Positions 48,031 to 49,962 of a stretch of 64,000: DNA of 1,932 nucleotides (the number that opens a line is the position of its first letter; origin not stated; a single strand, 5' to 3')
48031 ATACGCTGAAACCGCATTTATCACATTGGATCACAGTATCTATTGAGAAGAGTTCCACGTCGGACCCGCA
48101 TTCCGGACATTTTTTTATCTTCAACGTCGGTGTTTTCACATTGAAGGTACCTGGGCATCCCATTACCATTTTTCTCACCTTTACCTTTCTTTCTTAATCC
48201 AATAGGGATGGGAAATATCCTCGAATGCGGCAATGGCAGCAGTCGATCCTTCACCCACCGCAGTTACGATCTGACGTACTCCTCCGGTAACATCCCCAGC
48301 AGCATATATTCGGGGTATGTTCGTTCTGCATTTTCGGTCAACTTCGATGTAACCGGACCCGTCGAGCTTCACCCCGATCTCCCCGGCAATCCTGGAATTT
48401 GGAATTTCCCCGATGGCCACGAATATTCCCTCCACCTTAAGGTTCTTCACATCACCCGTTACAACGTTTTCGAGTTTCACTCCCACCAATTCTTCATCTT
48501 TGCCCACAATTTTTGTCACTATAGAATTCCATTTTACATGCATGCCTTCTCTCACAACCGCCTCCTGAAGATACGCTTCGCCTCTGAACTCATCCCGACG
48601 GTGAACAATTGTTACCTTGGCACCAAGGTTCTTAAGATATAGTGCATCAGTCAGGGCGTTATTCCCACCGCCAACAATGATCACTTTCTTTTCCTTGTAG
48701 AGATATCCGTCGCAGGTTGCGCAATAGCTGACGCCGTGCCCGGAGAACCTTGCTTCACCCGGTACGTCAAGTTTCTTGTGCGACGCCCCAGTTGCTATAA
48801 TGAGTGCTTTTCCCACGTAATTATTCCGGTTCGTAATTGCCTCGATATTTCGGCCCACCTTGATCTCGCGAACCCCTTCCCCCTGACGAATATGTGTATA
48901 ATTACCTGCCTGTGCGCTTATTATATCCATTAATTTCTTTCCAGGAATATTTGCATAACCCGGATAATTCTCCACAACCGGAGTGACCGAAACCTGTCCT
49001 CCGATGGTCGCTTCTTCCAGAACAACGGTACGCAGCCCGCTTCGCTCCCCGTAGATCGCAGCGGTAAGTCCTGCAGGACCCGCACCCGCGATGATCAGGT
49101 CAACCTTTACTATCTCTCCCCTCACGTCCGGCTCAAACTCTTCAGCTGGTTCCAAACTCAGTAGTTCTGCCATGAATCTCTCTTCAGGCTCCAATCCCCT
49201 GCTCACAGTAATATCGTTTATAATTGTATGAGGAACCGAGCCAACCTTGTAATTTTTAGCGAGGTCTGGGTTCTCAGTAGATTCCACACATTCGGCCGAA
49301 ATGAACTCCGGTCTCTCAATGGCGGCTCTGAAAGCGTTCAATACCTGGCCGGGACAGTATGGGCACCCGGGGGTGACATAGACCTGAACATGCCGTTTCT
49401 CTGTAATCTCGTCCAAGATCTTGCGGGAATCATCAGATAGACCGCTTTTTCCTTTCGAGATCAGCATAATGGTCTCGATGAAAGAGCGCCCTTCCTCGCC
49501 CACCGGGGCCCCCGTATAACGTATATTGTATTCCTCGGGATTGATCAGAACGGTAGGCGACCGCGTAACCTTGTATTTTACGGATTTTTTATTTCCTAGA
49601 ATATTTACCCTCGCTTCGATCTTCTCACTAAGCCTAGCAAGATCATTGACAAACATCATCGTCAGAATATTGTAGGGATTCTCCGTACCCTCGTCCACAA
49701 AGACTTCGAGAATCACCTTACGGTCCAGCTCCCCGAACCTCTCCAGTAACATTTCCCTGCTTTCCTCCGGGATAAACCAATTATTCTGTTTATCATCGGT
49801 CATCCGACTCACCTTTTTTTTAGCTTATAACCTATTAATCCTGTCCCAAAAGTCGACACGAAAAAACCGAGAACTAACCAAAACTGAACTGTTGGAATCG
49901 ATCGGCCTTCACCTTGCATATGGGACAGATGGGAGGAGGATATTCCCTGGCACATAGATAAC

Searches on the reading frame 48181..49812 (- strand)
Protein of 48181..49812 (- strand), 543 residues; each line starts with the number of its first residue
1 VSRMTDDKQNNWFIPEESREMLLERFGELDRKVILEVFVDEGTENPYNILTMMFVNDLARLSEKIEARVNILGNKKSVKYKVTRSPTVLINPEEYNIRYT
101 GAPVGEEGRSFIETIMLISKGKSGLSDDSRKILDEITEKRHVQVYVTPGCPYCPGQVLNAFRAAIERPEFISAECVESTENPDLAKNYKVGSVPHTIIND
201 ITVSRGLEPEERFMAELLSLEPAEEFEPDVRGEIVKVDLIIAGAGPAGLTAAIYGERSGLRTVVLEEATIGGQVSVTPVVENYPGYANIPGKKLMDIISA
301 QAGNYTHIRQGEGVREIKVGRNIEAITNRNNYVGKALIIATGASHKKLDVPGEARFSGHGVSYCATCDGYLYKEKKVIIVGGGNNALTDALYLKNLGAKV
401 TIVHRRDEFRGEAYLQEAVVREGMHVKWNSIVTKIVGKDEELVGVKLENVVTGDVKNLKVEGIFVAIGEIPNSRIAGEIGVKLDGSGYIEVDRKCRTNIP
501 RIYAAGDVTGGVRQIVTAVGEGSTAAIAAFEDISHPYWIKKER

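Call 76: search_protein_families(library=pfam, proteins=[window:48181-49812:-], max_evalue=0.0001)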
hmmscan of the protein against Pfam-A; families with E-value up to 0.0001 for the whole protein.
window:48181-49812:- (543 aa): 10 families
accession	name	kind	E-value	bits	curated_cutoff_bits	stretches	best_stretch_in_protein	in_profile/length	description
PF07992.20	Pyr_redox_2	-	9.3e-53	180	26.1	1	238-522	2-291/291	Pyridine nucleotide-disulphide oxidoreductase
PF13192.12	Thioredoxin_3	-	9e-21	74.1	24.8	1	141-218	2-75/76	Thioredoxin domain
PF13738.12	Pyr_redox_3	-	3.6e-18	66.3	30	1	307-506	97-305/305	Pyridine nucleotide-disulphide oxidoreductase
PF00070.33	Pyr_redox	-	7.2e-14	52.5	22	1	376-448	1-80/82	Pyridine nucleotide-disulphide oxidoreductase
PF01946.23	Thi4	-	6.2e-09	35.9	26.2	1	233-272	14-55/235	Thi4 family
PF12831.13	FAD_oxidored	-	1.3e-08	35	27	1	238-279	1-43/416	FAD dependent oxidoreductase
PF13450.12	NAD_binding_8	-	8e-08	32.9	21.9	0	241-275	1-36/68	NAD(P)-binding Rossmann-like domain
PF00890.30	FAD_binding_2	-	1.5e-07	31.4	20.4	0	238-269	1-32/414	FAD binding domain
PF01494.25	FAD_binding_3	-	2.3e-06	27.5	22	0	237-267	2-32/349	FAD binding domain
PF01266.30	DAO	-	6e-06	26.5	27.9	0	376-411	1-37/353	FAD dependent oxidoreductase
